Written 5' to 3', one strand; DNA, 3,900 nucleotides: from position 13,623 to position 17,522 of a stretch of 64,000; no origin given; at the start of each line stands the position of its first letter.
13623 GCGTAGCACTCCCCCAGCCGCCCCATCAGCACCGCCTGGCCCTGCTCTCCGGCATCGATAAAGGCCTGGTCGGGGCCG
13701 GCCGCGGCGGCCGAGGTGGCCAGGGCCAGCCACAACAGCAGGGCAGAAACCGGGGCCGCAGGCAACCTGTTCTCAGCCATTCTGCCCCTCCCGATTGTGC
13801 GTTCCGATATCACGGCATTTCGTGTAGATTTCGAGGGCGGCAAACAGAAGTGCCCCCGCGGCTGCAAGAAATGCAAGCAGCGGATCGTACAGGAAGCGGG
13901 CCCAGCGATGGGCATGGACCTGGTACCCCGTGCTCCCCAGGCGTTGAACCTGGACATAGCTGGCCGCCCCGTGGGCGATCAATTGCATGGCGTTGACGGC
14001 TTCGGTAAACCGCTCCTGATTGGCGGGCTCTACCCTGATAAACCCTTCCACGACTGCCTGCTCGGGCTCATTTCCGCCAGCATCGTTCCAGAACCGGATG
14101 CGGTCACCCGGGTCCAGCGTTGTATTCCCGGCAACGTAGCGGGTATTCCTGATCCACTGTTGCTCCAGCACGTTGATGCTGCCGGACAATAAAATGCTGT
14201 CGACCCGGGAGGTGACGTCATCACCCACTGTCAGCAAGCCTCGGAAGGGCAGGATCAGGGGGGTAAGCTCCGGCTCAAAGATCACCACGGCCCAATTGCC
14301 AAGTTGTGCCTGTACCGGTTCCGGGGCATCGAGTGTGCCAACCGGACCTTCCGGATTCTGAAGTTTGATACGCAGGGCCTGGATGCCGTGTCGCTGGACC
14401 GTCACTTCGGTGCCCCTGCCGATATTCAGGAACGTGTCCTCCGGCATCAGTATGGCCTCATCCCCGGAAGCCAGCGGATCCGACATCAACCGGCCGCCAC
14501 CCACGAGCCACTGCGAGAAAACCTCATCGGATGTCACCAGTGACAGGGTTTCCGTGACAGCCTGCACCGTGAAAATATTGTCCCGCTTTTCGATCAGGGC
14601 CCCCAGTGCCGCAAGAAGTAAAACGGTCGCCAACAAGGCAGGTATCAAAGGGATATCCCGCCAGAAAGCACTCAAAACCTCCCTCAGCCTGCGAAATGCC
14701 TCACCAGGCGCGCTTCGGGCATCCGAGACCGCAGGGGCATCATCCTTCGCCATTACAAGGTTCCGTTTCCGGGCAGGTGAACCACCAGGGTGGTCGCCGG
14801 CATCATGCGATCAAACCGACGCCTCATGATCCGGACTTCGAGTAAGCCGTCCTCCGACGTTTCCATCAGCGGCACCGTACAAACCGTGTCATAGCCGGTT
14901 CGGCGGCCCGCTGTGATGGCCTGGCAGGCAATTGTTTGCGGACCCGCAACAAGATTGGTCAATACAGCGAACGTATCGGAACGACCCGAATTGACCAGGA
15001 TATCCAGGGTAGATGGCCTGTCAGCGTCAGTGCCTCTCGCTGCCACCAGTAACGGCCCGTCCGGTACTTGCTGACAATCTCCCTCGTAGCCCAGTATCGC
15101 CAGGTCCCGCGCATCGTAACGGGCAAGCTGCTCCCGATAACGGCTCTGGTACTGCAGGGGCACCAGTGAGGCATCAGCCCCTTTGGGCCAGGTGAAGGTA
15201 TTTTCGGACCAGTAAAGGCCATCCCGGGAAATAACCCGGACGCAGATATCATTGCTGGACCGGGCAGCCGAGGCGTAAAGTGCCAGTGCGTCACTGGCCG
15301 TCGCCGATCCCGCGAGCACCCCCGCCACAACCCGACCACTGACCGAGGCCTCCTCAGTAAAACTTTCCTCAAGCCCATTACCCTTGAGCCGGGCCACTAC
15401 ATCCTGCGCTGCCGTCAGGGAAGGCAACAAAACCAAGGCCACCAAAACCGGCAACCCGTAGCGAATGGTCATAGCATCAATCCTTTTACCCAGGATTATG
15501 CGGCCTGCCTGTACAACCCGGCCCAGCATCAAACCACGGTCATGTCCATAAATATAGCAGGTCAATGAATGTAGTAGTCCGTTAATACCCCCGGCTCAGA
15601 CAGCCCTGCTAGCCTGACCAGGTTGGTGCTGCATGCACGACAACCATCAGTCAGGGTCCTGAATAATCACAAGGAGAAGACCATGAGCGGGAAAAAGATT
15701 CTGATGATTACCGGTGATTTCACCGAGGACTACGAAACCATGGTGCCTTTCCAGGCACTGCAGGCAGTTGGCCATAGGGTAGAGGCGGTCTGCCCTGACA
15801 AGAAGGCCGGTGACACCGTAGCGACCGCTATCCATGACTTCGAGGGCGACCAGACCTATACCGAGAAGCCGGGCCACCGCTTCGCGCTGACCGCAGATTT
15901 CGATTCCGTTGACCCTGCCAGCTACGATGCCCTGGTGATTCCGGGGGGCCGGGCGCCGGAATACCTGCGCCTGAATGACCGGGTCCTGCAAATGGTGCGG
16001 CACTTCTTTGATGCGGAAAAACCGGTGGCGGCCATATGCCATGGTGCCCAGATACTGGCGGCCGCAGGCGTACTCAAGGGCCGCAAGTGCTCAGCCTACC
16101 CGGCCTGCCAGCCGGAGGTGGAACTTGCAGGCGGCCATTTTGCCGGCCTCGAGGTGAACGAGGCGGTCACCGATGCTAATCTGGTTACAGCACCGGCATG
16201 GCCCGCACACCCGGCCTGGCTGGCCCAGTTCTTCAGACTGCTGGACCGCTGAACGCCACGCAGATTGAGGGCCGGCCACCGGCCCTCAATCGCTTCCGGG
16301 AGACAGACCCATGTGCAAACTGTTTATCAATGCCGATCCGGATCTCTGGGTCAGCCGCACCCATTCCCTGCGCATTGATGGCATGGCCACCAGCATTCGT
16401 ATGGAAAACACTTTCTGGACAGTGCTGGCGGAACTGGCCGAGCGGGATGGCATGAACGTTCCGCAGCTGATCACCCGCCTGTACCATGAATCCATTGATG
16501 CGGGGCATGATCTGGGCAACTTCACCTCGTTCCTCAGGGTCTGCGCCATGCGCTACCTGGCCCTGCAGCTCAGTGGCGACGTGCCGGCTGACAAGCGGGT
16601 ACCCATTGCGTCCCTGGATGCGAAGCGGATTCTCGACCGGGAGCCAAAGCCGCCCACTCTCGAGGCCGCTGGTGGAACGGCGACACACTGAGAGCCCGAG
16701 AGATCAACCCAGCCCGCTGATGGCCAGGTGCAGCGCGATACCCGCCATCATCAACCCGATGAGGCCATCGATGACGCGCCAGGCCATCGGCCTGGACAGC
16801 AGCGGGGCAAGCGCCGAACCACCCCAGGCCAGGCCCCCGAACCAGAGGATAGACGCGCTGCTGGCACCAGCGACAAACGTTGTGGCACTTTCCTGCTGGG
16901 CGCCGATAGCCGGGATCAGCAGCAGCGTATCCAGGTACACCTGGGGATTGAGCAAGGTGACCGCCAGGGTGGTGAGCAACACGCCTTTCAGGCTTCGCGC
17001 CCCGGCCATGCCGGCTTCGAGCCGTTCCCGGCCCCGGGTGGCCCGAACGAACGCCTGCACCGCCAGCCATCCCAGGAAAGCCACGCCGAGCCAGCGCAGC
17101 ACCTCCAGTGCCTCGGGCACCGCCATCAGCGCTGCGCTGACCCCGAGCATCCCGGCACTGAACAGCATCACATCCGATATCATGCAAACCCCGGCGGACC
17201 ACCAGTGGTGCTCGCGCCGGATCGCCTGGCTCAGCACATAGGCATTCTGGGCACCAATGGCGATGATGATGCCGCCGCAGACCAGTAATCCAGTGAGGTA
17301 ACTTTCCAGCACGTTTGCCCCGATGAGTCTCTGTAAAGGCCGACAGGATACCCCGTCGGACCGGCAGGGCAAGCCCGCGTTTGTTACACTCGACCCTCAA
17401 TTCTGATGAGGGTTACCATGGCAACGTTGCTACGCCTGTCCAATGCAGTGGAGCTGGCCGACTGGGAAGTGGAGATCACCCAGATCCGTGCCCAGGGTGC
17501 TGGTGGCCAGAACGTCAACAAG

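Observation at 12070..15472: Uncharacterised four-gene exported protease module (top candidate system)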

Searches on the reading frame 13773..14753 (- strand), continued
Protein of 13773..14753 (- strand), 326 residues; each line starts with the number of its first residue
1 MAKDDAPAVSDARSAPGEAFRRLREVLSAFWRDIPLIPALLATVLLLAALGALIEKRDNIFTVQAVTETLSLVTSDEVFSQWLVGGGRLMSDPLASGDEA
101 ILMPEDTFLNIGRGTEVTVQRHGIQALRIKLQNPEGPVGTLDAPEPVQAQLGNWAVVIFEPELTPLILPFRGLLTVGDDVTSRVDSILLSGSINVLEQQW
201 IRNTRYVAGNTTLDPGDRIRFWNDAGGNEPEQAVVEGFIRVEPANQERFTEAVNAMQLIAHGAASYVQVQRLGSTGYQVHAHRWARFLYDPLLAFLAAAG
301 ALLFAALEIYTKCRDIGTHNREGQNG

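Call 73: list_cluster_members(proteins=[P0130, P0142, P0143, P0151, P0165, P0167, P0181, P0195, P0202, P0213])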
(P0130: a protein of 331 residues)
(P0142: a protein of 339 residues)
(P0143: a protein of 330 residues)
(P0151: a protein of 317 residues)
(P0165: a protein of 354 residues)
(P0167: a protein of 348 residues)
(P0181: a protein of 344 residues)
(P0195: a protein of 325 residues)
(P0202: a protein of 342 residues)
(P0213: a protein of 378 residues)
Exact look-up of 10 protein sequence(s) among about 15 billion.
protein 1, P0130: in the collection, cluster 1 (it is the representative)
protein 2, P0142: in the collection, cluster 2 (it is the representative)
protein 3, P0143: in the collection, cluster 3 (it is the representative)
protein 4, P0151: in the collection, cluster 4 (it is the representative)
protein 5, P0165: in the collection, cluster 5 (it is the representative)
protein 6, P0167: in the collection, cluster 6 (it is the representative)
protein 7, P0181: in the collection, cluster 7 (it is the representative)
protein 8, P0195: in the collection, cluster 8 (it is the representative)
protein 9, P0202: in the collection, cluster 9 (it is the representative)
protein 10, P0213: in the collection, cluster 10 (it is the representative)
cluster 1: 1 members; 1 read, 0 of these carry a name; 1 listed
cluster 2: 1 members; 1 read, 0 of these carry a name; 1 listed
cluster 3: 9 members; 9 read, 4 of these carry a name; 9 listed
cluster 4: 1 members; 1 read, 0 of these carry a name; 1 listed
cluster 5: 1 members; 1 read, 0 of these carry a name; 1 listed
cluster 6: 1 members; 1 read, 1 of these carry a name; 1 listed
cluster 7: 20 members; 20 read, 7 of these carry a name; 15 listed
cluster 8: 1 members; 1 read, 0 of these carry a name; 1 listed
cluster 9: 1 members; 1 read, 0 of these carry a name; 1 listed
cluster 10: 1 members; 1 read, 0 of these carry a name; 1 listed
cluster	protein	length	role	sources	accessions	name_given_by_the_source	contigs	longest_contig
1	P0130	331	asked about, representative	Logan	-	-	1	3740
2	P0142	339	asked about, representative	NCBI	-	-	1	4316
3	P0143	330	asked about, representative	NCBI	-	-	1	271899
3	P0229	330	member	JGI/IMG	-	hypothetical protein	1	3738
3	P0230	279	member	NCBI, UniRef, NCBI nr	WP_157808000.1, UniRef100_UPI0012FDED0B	hypothetical protein [Marinomonas sp. ef1] | hypothetical protein n=1 Tax=Marinomonas sp. ef1 TaxID=2005043 RepID=UPI0012FDED0B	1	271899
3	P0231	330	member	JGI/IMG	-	hypothetical protein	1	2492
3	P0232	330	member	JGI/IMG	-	hypothetical protein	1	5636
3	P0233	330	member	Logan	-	-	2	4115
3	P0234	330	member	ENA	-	-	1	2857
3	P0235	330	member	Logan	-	-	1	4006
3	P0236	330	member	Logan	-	-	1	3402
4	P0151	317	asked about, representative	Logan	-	-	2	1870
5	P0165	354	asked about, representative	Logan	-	-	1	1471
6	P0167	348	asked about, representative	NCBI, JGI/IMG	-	hypothetical protein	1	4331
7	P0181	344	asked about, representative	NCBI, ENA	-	-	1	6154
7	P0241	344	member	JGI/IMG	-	hypothetical protein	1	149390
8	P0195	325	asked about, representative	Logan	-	-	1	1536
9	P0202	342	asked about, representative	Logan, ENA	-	-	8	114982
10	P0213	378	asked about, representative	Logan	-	-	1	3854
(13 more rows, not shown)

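Call 74: find_encoding_contigs(protein=P0241, flank=5000, max_places=1)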
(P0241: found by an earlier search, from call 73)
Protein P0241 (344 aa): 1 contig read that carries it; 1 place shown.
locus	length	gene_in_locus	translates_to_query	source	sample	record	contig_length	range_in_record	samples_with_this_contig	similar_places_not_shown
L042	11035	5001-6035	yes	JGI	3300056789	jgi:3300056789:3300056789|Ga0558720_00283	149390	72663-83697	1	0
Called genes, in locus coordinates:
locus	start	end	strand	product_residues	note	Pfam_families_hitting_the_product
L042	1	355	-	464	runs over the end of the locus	-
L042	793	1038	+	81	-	-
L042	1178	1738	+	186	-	PF01797:Y1_Tnp (faint)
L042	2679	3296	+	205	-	-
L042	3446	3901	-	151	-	-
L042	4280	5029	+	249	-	-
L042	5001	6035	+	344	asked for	-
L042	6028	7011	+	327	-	-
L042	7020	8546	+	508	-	PF18914:DUF5666 (weak), PF01435:Peptidase_M48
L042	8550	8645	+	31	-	-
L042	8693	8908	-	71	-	-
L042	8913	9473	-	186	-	PF08281:Sigma70_r4_2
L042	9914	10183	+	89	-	-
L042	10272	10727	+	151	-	-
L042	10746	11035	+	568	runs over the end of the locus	-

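Call 75: find_encoding_contigs(protein=P0143, flank=5000, max_places=1)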
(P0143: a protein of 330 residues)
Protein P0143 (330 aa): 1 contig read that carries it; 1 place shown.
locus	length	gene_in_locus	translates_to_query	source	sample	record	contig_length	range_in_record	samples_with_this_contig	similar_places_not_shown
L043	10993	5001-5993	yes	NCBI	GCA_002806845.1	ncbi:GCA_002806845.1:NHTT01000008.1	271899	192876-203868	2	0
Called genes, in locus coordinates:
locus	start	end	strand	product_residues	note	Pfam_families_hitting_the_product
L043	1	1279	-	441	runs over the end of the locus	PF07804:HipA_C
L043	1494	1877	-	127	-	PF11964:SpoIIAA-like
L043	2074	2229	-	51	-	PF10013:DUF2256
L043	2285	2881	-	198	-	-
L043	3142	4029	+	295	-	PF00892:EamA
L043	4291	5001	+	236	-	-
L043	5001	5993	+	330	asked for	-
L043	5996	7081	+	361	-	-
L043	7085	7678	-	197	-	-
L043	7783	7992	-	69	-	PF00476:DNA_pol_A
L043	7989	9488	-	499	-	PF02661:Fic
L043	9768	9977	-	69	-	PF00476:DNA_pol_A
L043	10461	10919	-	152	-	-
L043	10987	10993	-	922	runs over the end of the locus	PF02739:5_3_exonuc_N, PF01367:5_3_exonuc, PF01612:DNA_pol_A_exo1, PF22619:DNA_polI_exo1, PF00476:DNA_pol_A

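Call 94: search_protein_families(library=phrogs, proteins=[window:13773-14753:-], max_evalue=0.1)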
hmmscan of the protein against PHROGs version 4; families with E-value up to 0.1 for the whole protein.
window:13773-14753:- (326 aa): 0 families

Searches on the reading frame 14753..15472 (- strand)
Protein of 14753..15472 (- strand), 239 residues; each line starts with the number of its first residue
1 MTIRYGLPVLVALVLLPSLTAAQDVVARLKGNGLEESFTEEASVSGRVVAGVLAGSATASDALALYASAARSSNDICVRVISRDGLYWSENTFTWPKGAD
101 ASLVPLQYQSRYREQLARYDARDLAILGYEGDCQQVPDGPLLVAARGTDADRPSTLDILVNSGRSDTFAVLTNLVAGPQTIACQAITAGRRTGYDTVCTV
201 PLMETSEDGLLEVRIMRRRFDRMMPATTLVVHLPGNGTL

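Call 3: search_protein_families(library=pfam, proteins=[window:14753-15472:-], max_evalue=1)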
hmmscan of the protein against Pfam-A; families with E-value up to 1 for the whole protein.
window:14753-15472:- (239 aa): 0 families

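Call 4: search_protein_families(library=ncbifam, proteins=[window:14753-15472:-], max_evalue=1)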
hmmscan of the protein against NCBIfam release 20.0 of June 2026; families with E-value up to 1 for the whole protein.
window:14753-15472:- (239 aa): 0 families

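Call 6: search_protein_families(library=padloc, proteins=[window:14753-15472:-], max_evalue=1)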
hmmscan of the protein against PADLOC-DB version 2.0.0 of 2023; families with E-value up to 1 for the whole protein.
window:14753-15472:- (239 aa): 0 families

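Call 21: search_solved_structures(query=A2, max_evalue=10)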
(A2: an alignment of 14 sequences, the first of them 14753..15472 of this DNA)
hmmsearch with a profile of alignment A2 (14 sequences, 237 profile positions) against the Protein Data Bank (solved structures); distinct sequences matched with E-value up to 10: 2.
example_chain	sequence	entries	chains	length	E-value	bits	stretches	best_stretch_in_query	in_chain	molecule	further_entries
3h3d_X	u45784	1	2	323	0.47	12.7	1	143-206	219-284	Maternal protein pumilio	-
5kl1_A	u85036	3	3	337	0.51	12.6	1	143-206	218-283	Maternal protein pumilio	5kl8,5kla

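Call 69: search_protein_families(library=pfam, alignment_id=A2, max_evalue=10)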
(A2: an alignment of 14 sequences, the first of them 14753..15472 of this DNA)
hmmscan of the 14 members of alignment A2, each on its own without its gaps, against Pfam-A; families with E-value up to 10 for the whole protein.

A. member 1, window:14753-15472:- (239 aa): 0 families

B. families by the number of members that match (of 14 scanned): 1 family
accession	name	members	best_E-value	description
PF02254.24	TrkA_N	1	0.064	TrkA-N domain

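Call 81: search_solved_structures(query=A8, max_evalue=10)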
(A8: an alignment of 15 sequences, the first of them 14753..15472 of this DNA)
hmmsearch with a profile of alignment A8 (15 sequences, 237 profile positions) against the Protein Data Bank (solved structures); distinct sequences matched with E-value up to 10: 0.

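Call 94: search_protein_families(library=phrogs, proteins=[window:14753-15472:-], max_evalue=0.1)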
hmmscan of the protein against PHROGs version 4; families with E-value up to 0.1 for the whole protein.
window:14753-15472:- (239 aa): 0 families

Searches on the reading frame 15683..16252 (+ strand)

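Call 30: search_protein_families(library=pfam, proteins=[window:15683-16252:+], max_evalue=0.001)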
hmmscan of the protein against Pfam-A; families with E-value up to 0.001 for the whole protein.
window:15683-16252:+ (189 aa): 2 families
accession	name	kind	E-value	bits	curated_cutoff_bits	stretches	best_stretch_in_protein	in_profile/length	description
PF01965.30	DJ-1_PfpI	-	3.7e-45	154.2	26.6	1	4-183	1-162/165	DJ-1/PfpI family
PF00117.34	GATase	-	0.00097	19.3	22.8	0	78-128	40-88/190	Glutamine amidotransferase class-I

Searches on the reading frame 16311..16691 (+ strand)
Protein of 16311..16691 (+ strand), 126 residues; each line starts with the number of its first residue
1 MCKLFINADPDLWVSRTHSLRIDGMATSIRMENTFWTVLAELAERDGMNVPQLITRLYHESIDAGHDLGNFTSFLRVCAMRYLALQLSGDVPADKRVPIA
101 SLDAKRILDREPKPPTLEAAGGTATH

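Call 30: search_protein_families(library=pfam, proteins=[window:16311-16691:+], max_evalue=0.001)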
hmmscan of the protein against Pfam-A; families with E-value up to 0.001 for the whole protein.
window:16311-16691:+ (126 aa): 1 family
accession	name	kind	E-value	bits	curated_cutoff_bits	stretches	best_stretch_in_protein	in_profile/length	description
PF13467.12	RHH_4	-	1.7e-23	82.8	25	1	16-83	2-67/67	Ribbon-helix-helix domain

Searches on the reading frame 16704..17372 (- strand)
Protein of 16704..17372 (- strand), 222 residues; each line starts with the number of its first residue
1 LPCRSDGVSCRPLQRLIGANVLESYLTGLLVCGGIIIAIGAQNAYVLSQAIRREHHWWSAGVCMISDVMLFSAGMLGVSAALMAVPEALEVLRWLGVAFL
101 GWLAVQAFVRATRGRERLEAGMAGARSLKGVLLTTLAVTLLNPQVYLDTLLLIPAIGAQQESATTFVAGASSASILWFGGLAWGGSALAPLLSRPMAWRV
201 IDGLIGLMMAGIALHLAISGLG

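Call 30: search_protein_families(library=pfam, proteins=[window:16704-17372:-], max_evalue=0.001)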
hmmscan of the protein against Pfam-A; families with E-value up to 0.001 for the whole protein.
window:16704-17372:- (222 aa): 1 family
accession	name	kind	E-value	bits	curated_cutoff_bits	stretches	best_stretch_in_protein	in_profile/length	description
PF01810.24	LysE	-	1.5e-35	122.8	25.6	1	36-219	4-192/193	LysE type translocator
